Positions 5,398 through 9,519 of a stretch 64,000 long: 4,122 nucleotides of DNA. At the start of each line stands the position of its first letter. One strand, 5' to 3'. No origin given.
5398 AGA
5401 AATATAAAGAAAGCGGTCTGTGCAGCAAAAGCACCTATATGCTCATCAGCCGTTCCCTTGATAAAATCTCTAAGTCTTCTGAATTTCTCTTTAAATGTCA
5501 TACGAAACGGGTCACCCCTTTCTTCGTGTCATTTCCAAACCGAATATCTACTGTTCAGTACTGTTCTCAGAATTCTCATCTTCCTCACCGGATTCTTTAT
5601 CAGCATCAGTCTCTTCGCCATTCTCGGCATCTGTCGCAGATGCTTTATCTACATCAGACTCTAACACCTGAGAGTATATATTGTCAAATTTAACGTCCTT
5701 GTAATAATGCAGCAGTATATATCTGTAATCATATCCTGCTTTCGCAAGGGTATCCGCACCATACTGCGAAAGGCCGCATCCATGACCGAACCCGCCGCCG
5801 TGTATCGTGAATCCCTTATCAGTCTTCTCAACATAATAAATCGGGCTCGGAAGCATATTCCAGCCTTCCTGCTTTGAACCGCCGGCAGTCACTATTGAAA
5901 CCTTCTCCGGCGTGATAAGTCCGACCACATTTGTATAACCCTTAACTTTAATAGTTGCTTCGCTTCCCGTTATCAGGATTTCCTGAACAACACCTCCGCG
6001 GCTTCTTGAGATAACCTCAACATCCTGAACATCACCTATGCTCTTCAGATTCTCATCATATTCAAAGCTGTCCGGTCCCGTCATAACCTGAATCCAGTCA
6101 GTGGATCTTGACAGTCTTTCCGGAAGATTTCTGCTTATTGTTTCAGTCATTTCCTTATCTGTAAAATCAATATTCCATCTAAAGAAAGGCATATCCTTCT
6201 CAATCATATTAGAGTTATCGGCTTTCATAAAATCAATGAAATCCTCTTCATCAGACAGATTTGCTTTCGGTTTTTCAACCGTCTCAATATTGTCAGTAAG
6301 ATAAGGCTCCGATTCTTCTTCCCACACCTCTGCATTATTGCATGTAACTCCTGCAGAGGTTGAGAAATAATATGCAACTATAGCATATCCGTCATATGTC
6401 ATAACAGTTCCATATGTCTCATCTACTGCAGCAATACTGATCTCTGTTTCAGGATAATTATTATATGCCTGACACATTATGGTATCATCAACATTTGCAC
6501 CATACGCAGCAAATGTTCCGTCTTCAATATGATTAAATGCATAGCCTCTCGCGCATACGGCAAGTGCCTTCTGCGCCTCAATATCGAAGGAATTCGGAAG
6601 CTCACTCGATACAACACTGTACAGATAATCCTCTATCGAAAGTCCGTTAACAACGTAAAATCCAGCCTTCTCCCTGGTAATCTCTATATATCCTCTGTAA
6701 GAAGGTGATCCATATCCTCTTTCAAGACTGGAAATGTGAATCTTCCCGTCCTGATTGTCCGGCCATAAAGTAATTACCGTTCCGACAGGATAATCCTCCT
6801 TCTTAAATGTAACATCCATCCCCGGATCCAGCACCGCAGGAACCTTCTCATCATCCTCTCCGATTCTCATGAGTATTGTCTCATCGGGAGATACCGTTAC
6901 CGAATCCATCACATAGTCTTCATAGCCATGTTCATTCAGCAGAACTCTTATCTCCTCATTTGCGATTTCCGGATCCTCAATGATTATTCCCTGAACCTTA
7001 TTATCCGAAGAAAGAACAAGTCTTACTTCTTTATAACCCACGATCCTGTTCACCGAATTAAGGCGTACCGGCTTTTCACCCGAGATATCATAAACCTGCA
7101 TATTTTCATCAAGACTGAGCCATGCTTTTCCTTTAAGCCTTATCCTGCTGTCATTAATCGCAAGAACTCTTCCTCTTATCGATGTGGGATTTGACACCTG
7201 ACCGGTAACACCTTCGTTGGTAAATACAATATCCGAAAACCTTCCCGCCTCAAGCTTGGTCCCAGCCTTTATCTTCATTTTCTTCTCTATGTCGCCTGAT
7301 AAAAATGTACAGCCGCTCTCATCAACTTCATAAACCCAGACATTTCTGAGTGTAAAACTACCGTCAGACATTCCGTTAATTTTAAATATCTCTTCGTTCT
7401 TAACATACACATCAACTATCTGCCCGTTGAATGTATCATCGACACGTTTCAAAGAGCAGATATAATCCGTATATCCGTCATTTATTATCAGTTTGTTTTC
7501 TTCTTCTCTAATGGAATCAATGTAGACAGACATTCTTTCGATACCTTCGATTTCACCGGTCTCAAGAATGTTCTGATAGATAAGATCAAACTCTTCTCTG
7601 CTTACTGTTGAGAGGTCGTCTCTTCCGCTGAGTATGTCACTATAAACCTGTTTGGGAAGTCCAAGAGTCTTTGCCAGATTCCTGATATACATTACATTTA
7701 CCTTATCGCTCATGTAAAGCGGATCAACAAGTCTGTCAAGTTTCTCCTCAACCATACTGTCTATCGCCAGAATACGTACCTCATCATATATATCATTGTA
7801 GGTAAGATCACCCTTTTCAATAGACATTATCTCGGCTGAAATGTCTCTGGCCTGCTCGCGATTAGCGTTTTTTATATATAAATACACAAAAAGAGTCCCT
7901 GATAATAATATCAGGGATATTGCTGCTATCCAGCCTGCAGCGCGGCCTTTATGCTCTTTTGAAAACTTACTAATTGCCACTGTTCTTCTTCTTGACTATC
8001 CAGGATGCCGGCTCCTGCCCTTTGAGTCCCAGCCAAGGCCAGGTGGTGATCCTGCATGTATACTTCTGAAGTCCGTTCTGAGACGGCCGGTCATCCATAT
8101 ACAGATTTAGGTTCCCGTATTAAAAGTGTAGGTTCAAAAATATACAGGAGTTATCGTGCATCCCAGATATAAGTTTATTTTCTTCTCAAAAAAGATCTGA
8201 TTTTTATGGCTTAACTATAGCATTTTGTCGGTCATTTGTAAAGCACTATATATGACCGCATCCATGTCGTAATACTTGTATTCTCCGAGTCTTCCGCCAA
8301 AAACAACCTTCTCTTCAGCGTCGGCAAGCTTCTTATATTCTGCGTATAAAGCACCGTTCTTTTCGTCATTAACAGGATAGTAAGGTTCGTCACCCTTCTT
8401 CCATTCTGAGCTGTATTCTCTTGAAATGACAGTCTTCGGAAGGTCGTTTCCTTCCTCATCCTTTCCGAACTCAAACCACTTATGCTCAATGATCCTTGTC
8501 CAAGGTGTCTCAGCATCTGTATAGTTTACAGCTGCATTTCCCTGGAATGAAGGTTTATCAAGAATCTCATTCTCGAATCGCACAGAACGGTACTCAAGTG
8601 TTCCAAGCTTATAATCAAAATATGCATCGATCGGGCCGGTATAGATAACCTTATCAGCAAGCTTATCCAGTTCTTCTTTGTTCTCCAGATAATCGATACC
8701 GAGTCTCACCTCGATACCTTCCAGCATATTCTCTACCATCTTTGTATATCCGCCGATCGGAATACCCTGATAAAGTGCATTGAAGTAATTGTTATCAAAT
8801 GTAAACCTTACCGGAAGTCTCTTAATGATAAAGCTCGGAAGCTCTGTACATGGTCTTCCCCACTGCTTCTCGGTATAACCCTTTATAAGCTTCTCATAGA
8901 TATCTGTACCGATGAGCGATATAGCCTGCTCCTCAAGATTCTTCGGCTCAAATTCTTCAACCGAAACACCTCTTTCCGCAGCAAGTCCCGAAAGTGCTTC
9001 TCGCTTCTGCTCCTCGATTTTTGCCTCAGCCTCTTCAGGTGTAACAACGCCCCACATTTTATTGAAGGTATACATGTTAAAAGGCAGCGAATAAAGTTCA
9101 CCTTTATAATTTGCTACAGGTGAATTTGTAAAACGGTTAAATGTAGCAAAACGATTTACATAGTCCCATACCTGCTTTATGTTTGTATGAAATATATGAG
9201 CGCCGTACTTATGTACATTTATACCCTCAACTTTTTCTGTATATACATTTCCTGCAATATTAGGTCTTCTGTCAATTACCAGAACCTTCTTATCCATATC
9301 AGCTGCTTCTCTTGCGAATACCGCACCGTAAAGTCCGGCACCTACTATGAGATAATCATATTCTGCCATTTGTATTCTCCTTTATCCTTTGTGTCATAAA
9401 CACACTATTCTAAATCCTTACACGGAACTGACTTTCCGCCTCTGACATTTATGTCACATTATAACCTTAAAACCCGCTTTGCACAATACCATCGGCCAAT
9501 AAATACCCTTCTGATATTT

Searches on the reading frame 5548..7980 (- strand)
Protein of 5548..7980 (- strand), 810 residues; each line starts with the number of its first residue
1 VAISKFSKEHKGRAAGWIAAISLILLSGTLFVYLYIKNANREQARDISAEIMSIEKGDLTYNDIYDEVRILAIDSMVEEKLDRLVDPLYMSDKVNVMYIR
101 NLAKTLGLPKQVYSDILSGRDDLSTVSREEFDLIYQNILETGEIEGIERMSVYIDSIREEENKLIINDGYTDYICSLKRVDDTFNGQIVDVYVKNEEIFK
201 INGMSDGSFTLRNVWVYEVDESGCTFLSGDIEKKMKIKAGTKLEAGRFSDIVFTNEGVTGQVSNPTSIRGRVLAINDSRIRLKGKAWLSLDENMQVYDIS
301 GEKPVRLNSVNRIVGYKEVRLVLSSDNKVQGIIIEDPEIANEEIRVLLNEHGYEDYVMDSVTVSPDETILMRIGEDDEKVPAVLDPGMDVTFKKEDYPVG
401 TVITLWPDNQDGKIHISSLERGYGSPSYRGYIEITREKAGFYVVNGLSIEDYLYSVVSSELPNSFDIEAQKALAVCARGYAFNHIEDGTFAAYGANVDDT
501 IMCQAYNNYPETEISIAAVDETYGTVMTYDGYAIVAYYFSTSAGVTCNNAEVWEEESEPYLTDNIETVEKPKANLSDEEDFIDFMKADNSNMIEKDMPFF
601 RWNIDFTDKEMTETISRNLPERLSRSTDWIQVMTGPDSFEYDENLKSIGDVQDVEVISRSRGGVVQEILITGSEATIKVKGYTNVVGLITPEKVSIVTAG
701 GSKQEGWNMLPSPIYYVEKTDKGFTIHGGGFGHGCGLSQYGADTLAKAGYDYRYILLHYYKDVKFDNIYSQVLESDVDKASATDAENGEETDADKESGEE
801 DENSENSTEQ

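Call 21: search_protein_families(library=pfam, proteins=[window:5548-7980:-], max_evalue=0.001)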
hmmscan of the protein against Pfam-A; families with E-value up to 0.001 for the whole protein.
window:5548-7980:- (810 aa): 2 families
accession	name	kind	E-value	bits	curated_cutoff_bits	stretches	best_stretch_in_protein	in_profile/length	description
PF08486.15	SpoIID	-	2.1e-21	76.8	23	1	439-529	3-97/97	Stage II sporulation protein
PF18756.6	Nmad4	-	0.00062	20.5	27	0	515-566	9-60/87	Nucleotide modification associated domain 4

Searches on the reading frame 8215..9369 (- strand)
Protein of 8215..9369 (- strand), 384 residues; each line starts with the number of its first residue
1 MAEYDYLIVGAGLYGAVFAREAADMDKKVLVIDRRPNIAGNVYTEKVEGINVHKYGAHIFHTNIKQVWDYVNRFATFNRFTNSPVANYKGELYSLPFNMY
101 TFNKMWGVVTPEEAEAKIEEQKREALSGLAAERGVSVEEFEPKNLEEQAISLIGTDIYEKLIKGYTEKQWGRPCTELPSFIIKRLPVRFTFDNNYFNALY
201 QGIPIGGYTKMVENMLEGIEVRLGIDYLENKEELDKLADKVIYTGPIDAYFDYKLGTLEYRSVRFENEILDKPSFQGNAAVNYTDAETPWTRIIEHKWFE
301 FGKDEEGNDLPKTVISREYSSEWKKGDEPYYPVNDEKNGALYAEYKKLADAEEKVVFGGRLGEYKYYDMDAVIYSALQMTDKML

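Call 21: search_protein_families(library=pfam, proteins=[window:8215-9369:-], max_evalue=0.001)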
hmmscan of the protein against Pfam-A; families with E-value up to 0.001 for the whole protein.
window:8215-9369:- (384 aa): 4 families
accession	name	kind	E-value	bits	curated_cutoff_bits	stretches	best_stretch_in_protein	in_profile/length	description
PF03275.19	GLF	-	2.1e-83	279.4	26.3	1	160-366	1-203/203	UDP-galactopyranose mutase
PF13450.12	NAD_binding_8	-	1.3e-18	67.5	21.9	1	8-74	1-68/68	NAD(P)-binding Rossmann-like domain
PF07992.20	Pyr_redox_2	-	0.00076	19.4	26.1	0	7-48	146-186/291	Pyridine nucleotide-disulphide oxidoreductase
PF00070.33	Pyr_redox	-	0.00078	20.3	22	0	7-39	3-35/82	Pyridine nucleotide-disulphide oxidoreductase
